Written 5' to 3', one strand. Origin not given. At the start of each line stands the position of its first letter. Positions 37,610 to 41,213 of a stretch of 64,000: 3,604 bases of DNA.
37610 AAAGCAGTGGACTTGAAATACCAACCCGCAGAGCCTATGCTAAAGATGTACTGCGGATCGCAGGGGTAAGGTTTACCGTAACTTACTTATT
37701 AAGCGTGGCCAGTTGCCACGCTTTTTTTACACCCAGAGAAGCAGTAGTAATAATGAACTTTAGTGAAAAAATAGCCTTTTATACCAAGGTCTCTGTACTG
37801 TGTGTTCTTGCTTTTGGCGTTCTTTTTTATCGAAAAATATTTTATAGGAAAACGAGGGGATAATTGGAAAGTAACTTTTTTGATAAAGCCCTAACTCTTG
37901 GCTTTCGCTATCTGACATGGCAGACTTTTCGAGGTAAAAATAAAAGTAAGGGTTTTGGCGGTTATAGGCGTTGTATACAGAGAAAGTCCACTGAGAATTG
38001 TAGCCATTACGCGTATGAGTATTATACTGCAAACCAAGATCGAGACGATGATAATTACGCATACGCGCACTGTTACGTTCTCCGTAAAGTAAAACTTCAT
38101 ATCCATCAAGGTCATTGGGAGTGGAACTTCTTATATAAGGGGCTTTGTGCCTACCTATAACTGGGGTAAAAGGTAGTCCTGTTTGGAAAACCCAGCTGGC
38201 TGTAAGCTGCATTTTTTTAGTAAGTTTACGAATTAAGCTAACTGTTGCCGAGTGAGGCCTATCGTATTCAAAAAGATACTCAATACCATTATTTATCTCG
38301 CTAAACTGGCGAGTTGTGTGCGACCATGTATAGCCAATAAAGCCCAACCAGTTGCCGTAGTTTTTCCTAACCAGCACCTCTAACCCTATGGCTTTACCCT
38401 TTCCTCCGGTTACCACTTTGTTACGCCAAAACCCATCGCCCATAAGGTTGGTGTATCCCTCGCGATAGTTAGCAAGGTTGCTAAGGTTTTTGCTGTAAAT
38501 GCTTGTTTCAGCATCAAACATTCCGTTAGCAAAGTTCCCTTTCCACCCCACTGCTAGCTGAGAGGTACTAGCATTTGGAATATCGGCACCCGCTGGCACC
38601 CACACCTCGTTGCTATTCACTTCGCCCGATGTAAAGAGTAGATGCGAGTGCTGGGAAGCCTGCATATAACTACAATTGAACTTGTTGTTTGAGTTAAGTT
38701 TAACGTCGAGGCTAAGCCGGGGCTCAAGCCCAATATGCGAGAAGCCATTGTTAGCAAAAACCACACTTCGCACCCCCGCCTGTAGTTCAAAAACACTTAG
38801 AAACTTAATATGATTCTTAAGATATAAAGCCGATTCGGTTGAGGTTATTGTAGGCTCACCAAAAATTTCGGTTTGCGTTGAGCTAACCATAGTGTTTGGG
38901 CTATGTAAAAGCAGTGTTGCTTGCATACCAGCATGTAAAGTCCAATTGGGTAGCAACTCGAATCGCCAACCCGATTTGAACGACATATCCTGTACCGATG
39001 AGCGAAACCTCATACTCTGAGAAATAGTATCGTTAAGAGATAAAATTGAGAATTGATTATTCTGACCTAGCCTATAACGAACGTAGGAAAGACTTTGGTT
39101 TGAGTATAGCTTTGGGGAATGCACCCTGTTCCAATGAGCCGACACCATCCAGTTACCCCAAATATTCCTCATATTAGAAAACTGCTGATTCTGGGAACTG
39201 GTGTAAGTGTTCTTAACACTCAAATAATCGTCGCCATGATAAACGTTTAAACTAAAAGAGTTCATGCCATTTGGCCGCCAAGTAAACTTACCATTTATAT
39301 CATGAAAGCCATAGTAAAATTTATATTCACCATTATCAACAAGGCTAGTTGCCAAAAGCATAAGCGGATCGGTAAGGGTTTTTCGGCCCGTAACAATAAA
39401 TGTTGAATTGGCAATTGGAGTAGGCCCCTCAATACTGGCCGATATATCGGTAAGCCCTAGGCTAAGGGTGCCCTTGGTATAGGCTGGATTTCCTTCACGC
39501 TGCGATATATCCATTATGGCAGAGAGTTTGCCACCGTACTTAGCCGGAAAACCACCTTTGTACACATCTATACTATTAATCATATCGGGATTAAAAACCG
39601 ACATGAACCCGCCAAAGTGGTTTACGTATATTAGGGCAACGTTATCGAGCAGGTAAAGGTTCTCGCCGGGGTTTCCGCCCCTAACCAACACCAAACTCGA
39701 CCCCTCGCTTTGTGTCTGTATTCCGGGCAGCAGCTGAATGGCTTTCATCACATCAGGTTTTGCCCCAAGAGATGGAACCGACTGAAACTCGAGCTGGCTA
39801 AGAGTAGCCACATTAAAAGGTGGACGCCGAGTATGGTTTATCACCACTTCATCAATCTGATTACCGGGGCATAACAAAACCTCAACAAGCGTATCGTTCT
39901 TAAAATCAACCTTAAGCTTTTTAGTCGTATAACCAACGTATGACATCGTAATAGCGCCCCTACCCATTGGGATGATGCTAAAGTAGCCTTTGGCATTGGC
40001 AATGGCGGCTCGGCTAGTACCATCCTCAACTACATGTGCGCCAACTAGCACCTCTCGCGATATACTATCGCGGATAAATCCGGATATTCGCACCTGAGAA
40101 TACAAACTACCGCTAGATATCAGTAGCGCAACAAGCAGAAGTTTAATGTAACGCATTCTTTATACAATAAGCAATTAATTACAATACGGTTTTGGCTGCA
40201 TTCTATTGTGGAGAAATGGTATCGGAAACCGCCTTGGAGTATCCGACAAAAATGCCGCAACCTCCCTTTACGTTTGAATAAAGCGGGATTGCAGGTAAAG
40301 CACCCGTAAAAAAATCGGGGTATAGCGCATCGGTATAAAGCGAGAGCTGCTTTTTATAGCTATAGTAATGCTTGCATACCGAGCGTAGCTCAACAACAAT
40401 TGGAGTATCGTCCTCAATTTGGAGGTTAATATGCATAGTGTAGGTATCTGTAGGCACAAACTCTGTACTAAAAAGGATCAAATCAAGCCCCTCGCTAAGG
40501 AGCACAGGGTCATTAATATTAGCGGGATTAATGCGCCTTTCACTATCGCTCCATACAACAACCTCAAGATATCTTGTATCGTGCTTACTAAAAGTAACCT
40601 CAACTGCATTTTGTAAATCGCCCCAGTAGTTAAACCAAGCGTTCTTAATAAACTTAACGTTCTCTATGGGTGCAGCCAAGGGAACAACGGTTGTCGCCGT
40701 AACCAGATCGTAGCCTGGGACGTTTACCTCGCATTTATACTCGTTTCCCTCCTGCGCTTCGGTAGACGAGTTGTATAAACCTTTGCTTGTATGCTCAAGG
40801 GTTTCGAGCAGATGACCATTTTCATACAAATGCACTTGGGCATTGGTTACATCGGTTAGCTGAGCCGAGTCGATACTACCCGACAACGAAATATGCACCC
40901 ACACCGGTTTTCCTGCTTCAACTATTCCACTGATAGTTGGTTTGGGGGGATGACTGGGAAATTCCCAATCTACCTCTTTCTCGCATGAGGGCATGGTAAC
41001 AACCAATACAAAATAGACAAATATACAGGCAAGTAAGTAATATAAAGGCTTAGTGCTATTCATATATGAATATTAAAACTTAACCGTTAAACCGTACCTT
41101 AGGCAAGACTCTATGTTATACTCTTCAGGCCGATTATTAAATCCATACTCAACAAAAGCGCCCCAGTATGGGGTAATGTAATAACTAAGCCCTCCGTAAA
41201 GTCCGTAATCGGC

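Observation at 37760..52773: Three tandem paralogous outer-membrane cassettes: small beta-barrel or lipoprotein, DUF4249 lipoprotein, TonB-dependent receptor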

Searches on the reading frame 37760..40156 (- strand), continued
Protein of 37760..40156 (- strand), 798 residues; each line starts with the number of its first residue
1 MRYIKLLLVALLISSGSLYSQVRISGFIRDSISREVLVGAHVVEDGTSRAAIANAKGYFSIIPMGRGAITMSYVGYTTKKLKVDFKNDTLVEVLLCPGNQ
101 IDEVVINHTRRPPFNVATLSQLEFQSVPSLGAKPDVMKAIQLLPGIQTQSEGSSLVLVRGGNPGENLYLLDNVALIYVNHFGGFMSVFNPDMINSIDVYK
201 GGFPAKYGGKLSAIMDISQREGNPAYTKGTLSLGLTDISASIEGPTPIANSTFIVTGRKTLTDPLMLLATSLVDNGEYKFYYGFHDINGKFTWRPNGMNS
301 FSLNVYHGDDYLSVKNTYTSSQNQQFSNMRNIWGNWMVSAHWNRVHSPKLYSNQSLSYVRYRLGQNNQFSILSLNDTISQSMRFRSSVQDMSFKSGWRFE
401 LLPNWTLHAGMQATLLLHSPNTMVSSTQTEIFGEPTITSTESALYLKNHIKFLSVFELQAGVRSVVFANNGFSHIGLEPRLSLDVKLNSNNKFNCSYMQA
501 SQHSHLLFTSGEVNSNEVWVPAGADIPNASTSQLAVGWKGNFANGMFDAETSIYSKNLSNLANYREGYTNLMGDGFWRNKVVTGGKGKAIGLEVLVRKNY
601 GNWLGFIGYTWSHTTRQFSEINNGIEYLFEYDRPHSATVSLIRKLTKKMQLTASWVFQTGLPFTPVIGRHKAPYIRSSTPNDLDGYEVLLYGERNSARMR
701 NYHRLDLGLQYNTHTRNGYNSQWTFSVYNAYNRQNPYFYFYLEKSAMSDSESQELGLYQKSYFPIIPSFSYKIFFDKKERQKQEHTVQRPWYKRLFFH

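Call 91: search_protein_families(library=pfam, proteins=[L015:178-3330:+, L015:3926-6955:+, L015:6973-8028:+, L057:4499-8020:+, L057:2458-4248:+, L043:6241-8712:+, L042:6328-8541:+, L049:3825-7166:+, L073:2916-5720:+, L064:4926-7850:+], max_evalue=0.00001)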
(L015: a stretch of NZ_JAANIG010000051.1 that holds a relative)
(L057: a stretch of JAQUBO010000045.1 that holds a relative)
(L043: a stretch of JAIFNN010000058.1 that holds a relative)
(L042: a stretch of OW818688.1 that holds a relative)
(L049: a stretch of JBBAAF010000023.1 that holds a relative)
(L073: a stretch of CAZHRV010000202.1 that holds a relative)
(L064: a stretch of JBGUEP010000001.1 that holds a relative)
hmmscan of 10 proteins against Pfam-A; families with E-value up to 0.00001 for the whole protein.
L015:178-3330:+ (1050 aa): 1 family
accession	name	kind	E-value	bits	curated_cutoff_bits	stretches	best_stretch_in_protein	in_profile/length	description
PF00873.25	ACR_tran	-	4.9e-92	309.7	28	2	19-538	11-546/1021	AcrB/AcrD/AcrF family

L015:3926-6955:+ (1009 aa): 2 families
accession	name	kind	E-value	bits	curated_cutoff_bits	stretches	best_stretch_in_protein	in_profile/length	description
PF00873.25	ACR_tran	-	2.7e-170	568.8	28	1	1-1001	1-1018/1021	AcrB/AcrD/AcrF family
PF02355.23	SecD_SecF_C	-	4.8e-17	62.4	20.5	1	817-1003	3-186/189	Protein export membrane protein SecD/SecF, C-terminal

L015:6973-8028:+ (351 aa): 1 family
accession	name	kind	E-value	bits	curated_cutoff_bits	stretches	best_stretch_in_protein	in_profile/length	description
PF15869.11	TolB_like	-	1.6e-09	37.9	29.2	1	60-327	24-296/296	TolB-like 6-blade propeller-like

L057:4499-8020:+ (1173 aa): 15 families
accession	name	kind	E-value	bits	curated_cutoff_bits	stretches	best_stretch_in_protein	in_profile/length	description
PF01855.24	POR_N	-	3.2e-78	263.1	27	1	19-249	2-230/231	Pyruvate flavodoxin/ferredoxin oxidoreductase, thiamine diP-bdg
PF01558.24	POR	-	2.2e-32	113.1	27.4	1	427-609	1-171/173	Pyruvate ferredoxin/flavodoxin oxidoreductase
PF10371.14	EKR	-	1.1e-17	64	27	1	632-682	7-55/55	Domain of unknown function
PF17147.9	PFOR_II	-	1.9e-15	57.5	27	1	271-358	1-86/102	Pyruvate:ferredoxin oxidoreductase core domain II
PF02775.26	TPP_enzyme_C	-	2.5e-11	44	21.9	1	954-1068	44-150/151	Thiamine pyrophosphate enzyme, C-terminal TPP binding domain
PF12838.12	Fer4_7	-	5.7e-10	40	27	1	692-761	1-51/52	4Fe-4S dicluster domain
PF13237.11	Fer4_10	-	7.2e-09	35.9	25.5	1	691-759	7-53/53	4Fe-4S dicluster domain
PF13183.11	Fer4_8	-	7.7e-09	36.4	27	1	691-761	3-67/68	4Fe-4S dicluster domain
PF13484.11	Fer4_16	-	1.5e-08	35.7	30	1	692-760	1-65/66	4Fe-4S double cluster binding domain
PF14697.11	Fer4_21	-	3e-08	34.1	35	0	739-762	32-54/59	4Fe-4S dicluster domain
PF00037.32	Fer4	-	5.9e-08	32.6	21.1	0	687-709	2-24/24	4Fe-4S binding domain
PF12837.12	Fer4_6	-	2e-07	31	25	0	685-708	1-24/24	4Fe-4S binding domain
PF13187.11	Fer4_9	-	7.2e-07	29.6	27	1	692-761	1-50/52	4Fe-4S dicluster domain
PF12797.12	Fer4_2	-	1.6e-06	28.1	24.5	0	747-760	9-22/22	4Fe-4S binding domain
PF13534.11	Fer4_17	-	6.1e-06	27.1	22.2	0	691-705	44-58/61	4Fe-4S dicluster domain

L057:2458-4248:+ (596 aa): 3 families
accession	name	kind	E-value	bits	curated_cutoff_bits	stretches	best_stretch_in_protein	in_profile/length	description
PF07497.18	Rho_RNA_bind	-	2.8e-32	110.8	27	1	231-302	3-72/73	Rho termination factor, RNA-binding domain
PF00006.31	ATP-synt_ab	-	6.5e-29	101.5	29.5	1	336-540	3-212/213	ATP synthase alpha/beta family, nucleotide-binding domain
PF07498.18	Rho_N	-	2.7e-10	40.5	24.9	1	6-46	1-41/43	Rho termination factor, N-terminal domain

L043:6241-8712:+ (823 aa): 6 families
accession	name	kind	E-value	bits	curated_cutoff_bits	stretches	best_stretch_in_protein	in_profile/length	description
PF17764.6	PriA_3primeBD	-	3.6e-28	97.7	22.7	1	9-106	1-96/96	3'DNA-binding domain (3'BD)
PF00270.35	DEAD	-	7e-18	65.4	26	1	288-454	3-164/167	DEAD/DEAH box helicase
PF04851.21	ResIII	-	1e-12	48.8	22.5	1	284-450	3-163/164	Type III restriction enzyme, res subunit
PF00271.37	Helicase_C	-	1.7e-12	48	23.5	1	598-682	39-109/110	Helicase conserved C-terminal domain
PF18074.6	PriA_C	-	1.5e-11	45.4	26.9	1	726-822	1-95/95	Primosomal protein N C-terminal domain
PF18319.7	Zn_ribbon_PriA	-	2.1e-11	44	26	1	539-565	1-27/27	PriA DNA helicase Cys-rich region (CRR) domain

L042:6328-8541:+ (737 aa): 2 families
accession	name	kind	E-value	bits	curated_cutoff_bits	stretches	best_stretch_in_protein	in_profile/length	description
PF07971.18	Glyco_hydro_92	-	4.6e-189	629.6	24.6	1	275-737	2-463/464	Glycosyl hydrolase family 92 catalytic domain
PF17678.7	Glyco_hydro_92N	-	3.9e-76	256.4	34.5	1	28-268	1-236/236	Glycosyl hydrolase family 92 N-terminal domain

L049:3825-7166:+ (1113 aa): 4 families
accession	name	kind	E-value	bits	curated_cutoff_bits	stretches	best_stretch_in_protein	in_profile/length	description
PF18135.7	Type_ISP_C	-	8e-85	285.4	25.9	1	693-1093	2-342/342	Type ISP C-terminal specificity domain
PF02384.22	N6_Mtase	-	1.2e-12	48.3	20.4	1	299-566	3-188/311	N-6 DNA Methylase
PF07669.17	Eco57I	-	1.3e-09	38.8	25.3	1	430-589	12-164/171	Eco57I restriction-modification methylase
PF20473.4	MmeI_Mtase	-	3e-07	30.3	27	1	367-513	12-157/259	MmeI, DNA-methyltransferase domain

L073:2916-5720:+ (934 aa): 2 families
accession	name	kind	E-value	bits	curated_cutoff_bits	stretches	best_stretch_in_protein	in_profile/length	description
PF05193.26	Peptidase_M16_C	-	3e-76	255.8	23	2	199-377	2-181/181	Peptidase M16 inactive domain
PF00675.25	Peptidase_M16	-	7.9e-28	97.7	22.3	2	42-128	2-88/149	Insulinase (Peptidase family M16)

L064:4926-7850:+ (974 aa): 4 families
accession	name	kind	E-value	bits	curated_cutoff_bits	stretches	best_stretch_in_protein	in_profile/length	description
PF08757.17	CotH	-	1.2e-18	68.1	23.8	1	245-579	1-299/322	CotH kinase protein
PF13290.12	CHB_HEX_C_1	-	5e-09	36.4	22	1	59-95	2-38/67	Chitobiase/beta-hexosaminidase C-terminal domain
PF00932.25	LTD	-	4.5e-08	33.9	34.3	1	744-835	22-108/109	Lamin Tail Domain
PF18962.6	Por_Secre_tail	-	4.3e-06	27.4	27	1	901-971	1-74/75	Secretion system C-terminal sorting domain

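Call 103: find_homologous_proteins(query=A12, max_evalue=0.00001)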
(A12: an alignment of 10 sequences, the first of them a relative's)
Query A12 (10 sequences) (200 aa, profile of the alignment): 76 proteins with E <= 0.00001 among 1656 candidates.
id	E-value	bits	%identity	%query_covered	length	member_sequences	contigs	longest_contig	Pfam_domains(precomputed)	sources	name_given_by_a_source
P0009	7.9e-59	217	37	85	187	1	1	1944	PF13505.13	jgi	jgi:hypothetical protein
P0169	7.7e-53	197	42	85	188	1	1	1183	-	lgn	-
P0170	5.1e-51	191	41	84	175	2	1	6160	-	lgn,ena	-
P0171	1.1e-50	190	43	72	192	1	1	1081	-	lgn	-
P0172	2.2e-50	189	43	72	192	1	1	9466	-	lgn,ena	-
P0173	2.4e-50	189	42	72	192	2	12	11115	-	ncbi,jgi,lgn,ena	jgi:hypothetical protein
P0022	4.2e-50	188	37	94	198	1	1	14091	-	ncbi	ncbi:MAG: outer membrane beta-barrel protein [Bacteroidales bacterium]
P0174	1.8e-49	186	42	72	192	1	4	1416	-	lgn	-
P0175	2.0e-49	186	40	85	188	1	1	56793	-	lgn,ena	-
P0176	3.1e-49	186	50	84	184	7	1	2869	-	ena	-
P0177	6.7e-49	185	41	87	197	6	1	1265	-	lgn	-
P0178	2.9e-48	182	48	84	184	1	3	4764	-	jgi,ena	-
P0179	5.0e-48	182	48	86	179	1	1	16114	-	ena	-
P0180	8.6e-48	181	44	72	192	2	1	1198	-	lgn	-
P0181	9.2e-48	181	45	84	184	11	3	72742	-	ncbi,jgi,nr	ncbi:MAG TPA: hypothetical protein PL123_05390 [Bacteroidales bacterium]|nr:hypothetical protein [Ba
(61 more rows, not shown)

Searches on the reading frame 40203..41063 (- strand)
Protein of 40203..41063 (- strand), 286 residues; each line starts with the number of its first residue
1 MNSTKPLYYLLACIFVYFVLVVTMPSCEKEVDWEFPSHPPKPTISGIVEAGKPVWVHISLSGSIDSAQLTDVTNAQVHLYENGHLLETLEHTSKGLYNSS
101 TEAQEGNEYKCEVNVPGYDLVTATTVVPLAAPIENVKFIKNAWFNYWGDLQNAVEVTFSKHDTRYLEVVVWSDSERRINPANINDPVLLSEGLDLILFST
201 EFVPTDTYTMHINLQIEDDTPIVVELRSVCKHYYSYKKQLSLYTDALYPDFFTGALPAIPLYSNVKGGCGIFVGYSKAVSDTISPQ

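Call 4: search_protein_families(library=pfam, proteins=[window:40203-41063:-], max_evalue=0.01)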
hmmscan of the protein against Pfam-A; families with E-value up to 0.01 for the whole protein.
window:40203-41063:- (286 aa): 1 family
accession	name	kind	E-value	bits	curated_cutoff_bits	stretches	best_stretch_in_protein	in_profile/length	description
PF14054.11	DUF4249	-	4.3e-26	92.5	28.5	1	29-278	2-266/269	Domain of unknown function (DUF4249)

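Call 5: search_protein_families(library=ncbifam, proteins=[window:40203-41063:-], max_evalue=0.01)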
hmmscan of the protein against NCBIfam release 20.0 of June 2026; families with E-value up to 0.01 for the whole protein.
window:40203-41063:- (286 aa): 0 families

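Call 20: search_solved_structures(query=window:40203-41063:-, max_evalue=1)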
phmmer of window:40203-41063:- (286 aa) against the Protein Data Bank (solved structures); distinct sequences matched with E-value up to 1: 0.
